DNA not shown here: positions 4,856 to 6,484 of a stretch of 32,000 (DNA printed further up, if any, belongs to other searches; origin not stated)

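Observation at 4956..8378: Divergent second EIICB(Mtl) paralog with its own promoter, translationally coupled to MtlR: a candidate dedicated sensor or membrane anchor for the regulator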

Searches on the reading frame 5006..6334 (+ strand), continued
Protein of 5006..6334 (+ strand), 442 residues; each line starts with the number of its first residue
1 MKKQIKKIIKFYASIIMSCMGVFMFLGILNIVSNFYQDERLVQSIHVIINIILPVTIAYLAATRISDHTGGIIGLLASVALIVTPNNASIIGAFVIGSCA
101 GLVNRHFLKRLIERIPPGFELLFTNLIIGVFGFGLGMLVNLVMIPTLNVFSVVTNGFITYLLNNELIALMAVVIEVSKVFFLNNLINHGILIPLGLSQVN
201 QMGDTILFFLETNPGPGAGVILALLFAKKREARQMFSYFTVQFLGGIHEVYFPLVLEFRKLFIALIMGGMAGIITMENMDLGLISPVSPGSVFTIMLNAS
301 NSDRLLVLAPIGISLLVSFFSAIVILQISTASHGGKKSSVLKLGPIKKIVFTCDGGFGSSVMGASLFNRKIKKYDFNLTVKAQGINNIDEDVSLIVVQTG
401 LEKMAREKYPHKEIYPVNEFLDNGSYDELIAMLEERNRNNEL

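Call 16: find_encoding_contigs(protein=P0053, flank=8000, max_places=2)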
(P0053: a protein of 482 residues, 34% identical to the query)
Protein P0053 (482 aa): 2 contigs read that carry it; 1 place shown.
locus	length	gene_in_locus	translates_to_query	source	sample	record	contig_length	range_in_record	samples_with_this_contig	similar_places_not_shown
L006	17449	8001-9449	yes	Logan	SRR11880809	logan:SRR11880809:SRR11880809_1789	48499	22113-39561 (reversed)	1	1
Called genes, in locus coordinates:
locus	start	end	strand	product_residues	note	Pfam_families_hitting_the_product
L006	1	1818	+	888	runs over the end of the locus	PF01624:MutS_I, PF05188:MutS_II, PF05192:MutS_III, PF05190:MutS_IV, PF00488:MutS_V, PF27441:MutS_C (weak)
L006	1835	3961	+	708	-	PF02518:HATPase_c, PF13589:HATPase_c_3, PF01119:DNA_mis_repair, PF08676:MutL_C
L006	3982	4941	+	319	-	PF01745:IPT, PF01715:IPPT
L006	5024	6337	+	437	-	PF06838:Met_gamma_lyase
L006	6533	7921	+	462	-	PF02378:PTS_EIIC, PF02302:PTS_IIB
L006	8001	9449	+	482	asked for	PF02302:PTS_IIB (weak)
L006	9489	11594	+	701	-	PF05043:Mga (weak), PF08220:HTH_DeoR (faint), PF08279:HTH_11, PF09182:PuR_N (faint), PF00874:PRD, PF00359:PTS_EIIA_2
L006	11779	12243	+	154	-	PF00359:PTS_EIIA_2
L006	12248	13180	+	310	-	PF00294:PfkB, PF08543:Phos_pyr_kin (weak)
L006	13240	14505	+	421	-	PF08240:ADH_N, PF00107:ADH_zinc_N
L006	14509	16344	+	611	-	PF13522:GATase_6, PF13537:GATase_7, PF01380:SIS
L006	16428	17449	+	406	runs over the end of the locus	PF00070:Pyr_redox (faint), PF00890:FAD_binding_2 (weak), PF01266:DAO (weak), PF03486:HI0933_like, PF07992:Pyr_redox_2, PF12831:FAD_oxidored, PF13450:NAD_binding_8 (weak), PF22780:HI0933_like_1st, +2 more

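Call 17: find_encoding_contigs(protein=P0064, flank=8000, max_places=2)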
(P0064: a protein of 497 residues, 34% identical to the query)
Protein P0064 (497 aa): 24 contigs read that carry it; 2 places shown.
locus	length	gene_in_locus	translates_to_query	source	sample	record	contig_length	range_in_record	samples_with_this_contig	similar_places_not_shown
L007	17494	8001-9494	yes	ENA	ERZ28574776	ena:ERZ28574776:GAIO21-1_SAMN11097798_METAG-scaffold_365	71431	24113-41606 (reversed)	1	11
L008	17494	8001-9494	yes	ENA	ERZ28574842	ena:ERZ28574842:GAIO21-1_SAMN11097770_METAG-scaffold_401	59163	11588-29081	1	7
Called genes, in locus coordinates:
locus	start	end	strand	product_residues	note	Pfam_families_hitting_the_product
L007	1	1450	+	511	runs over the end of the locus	PF00474:SSF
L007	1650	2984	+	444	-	PF01554:MatE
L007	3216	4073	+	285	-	PF00753:Lactamase_B, PF12706:Lactamase_B_2 (weak)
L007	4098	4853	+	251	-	PF09359:VTC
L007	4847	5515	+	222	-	PF16316:DUF4956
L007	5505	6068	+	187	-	PF04542:Sigma70_r2, PF08281:Sigma70_r4_2, PF04545:Sigma70_r4 (weak)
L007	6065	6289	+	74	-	-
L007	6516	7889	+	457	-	PF02378:PTS_EIIC, PF02302:PTS_IIB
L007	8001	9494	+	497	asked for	-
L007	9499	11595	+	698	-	PF05043:Mga (weak), PF08220:HTH_DeoR (faint), PF08279:HTH_11, PF00874:PRD, PF00359:PTS_EIIA_2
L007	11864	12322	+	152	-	PF00359:PTS_EIIA_2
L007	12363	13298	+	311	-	PF00294:PfkB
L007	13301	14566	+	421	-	PF08240:ADH_N, PF00107:ADH_zinc_N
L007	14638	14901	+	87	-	PF00381:PTS-HPr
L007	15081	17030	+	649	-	PF06874:FBPase_2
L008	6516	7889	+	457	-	PF02378:PTS_EIIC, PF02302:PTS_IIB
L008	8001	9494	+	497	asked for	-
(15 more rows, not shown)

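Call 22: find_encoding_contigs(protein=P0088, flank=8000, max_places=1)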
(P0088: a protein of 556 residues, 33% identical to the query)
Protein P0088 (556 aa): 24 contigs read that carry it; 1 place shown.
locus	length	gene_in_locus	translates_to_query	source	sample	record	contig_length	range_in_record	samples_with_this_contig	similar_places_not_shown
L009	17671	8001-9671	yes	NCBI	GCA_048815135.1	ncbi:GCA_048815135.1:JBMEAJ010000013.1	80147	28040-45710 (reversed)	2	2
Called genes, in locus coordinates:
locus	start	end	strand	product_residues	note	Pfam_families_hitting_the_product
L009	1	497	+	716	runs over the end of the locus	PF00933:Glyco_hydro_3, PF01915:Glyco_hydro_3_C, PF14310:Fn3-like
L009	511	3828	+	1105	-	PF21958:SOGP_N, PF21250:SOGP_2nd, PF17167:Glyco_hydro_94, PF21270:SOGP_4th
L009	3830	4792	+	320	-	PF00356:LacI, PF00532:Peripla_BP_1, PF13407:Peripla_BP_4, PF13377:Peripla_BP_3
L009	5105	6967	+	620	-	PF00367:PTS_EIIB, PF02378:PTS_EIIC, PF00358:PTS_EIIA_1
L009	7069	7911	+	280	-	PF03123:CAT_RBD, PF00874:PRD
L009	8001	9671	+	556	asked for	PF02378:PTS_EIIC, PF02302:PTS_IIB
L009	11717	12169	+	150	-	PF00359:PTS_EIIA_2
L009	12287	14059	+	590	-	PF02378:PTS_EIIC, PF02302:PTS_IIB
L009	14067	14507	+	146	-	PF00359:PTS_EIIA_2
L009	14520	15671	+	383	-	PF01232:Mannitol_dh, PF08125:Mannitol_dh_C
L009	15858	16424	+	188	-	PF04011:LemA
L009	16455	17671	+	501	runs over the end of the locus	PF04536:TPM_phosphatase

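Call 35: search_solved_structures(query=window:5006-6334:+, max_evalue=0.001, show_alignments=2)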
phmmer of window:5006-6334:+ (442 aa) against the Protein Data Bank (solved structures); distinct sequences matched with E-value up to 0.001: 2.
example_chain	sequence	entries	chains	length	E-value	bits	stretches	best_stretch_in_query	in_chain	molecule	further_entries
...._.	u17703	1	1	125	4.6e-12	49.1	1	343-440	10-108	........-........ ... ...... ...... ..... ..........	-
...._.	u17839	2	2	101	2.4e-10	43.4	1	346-440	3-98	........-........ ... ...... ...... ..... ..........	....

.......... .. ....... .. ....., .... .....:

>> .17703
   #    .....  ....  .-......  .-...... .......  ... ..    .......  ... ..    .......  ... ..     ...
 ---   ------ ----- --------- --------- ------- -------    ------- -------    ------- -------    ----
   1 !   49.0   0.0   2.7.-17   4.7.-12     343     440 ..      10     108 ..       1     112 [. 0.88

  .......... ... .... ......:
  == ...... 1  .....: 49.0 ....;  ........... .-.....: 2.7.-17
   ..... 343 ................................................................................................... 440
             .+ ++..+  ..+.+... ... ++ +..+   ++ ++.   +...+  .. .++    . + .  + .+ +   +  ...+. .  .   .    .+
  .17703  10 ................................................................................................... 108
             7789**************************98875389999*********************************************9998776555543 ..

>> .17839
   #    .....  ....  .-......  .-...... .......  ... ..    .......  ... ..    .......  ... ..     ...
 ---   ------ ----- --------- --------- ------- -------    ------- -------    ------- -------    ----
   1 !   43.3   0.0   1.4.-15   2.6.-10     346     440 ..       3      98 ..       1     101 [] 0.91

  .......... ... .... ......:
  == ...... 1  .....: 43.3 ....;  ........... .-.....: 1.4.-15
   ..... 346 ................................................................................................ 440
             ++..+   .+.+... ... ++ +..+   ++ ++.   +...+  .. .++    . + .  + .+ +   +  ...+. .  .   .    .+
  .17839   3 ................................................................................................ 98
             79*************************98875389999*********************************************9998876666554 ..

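Call 59: predict_structure(alignment_id=A3)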
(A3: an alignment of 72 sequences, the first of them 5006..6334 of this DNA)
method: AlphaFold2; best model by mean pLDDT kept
length: 442 residues; sequences in the alignment: 72
mean_pLDDT: 87.4   pTM: 0.70
mean pLDDT of the five models: 87.4, 85.6, 84.9, 84.4, 84.0
residues with pLDDT >= 90: 233; 70-90: 187; 50-70: 10; < 50: 12
segments of 3 or more residues with pLDDT < 50: 333-342
pLDDT, mean of each block of 10 residues (from residue 1): 76 81 78 82 88 95 95 97 85 94 94 90 94 96 91 86 92 88 74 84 92 94 89 87 86 86 97 96 86 90 94 98 91 44 78 82 91 88 92 92 90 89 85 79 37
secondary structure, 60 per line:
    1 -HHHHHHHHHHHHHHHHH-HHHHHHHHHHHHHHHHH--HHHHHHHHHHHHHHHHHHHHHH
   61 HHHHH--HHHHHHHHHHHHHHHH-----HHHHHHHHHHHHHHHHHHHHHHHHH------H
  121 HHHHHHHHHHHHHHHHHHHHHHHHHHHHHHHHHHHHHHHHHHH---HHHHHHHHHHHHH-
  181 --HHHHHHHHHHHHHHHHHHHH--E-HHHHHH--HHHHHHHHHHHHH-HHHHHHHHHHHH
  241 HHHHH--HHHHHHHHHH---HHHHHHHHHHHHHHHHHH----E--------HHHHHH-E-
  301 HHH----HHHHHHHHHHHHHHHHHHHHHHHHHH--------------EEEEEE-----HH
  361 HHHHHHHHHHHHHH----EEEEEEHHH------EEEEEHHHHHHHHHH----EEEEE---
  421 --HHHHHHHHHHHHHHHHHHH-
elements in order: H2-18 H20-36 H39-65 H68-83 H89-113 H120-163 H167-179 H183-202 H207-212 H215-227 H229-245 H248-257 H261-278 H292-297 H308-333 E348-353 H359-374 E379-384 E394-398 H399-408 E413-417 H423-441

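Call 64: fold_search(model_id=the predicted structure, library=pdb)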
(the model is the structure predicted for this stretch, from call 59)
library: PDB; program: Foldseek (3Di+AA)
matches with E <= 10: 306; with E <= 0.001: 4
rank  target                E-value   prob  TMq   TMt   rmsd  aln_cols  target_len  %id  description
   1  9a2w_MODEL_1_A        7.1e-16  1.00  0.50  0.36  15.6       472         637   28  Model of E. coli MtlA by in-cell photo-crosslinking MS and deep learning (released 2023-02-24)
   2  9a6a_B                2.3e-05  1.00  0.51  0.49   5.9       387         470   14  Integrative model of GLPD-PTTBC by crosslinking MS and deep learning (released 2024-09-18)
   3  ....                  7.5e-05  1.00  0.21  0.90   1.5        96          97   32  STRUCTURE OF IIB DOMAIN OF THE MANNITOL-SPECIFIC PERMEASE ENZYME II (released 2004-09-21)
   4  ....                  1.5e-04  1.00  0.21  0.88   1.6        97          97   30  Structure of phosphorylated IIB (C384(SEP)) domain of the mannitol-specific permease enzyme II (released 2005-11-22)
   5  9lgt_A                4.6e-03  1.00  0.42  0.47   8.0       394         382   15  Cryo-EM structure of the glucose-specific PTS transporter IIC from V. cholerae in the inward-facing conformation (released 2026-01-14)
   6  8b71_A                1.0e-02  0.30  0.11  0.09  24.5       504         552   12  Upright KimA dimer with bound c-di-AMP from B. subtilis (released 2023-01-18)
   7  1h9c_MODEL_1_A        3.1e-02  1.00  0.17  0.60   3.8        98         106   13  NMR structure of cysteinyl-phosphorylated enzyme IIB of the N,N'-diacetylchitobiose specific phosphoenolpyruva (released 2001-05-21)
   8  3rof_A                8.4e-02  1.00  0.15  0.37   8.5       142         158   13  Crystal Structure of the S. aureus Protein Tyrosine Phosphatase PtpA (released 2011-09-07)
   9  5xr8                  1.2e-01  0.41  0.10  0.10  16.3       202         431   12  Crystal structure of the human CB1 in complex with agonist AM841 (released 2017-07-12)
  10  2wy2_MODEL_1_D        1.4e-01  1.00  0.17  0.61   3.9        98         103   14  NMR structure of the IIAchitobiose-IIBchitobiose phosphoryl transition state complex of the N,N'-diacetylchito (released 2009-12-08)
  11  1iib_A                1.5e-01  1.00  0.16  0.57   4.3        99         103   12  CRYSTAL STRUCTURE OF IIBCELLOBIOSE FROM ESCHERICHIA COLI (released 1997-12-24)
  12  6li0                  1.5e-01  0.33  0.14  0.14  11.7       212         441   10  Crystal structure of GPR52 in complex with agonist c17 (released 2020-02-26)
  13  4etn                  2.0e-01  1.00  0.16  0.45   6.1       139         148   14  Crystal structure of YwlE mutant from Bacillus subtilis (released 2012-06-20)
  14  2luo_MODEL_1_A        2.4e-01  0.99  0.14  0.35   8.0       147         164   13  NMR solution structure of apo-MptpA (released 2012-08-15)
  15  3t38_A                2.5e-01  0.84  0.12  0.24  17.1       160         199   12  Corynebacterium glutamicum thioredoxin-dependent arsenate reductase Cg_ArsC1' (released 2011-11-23)
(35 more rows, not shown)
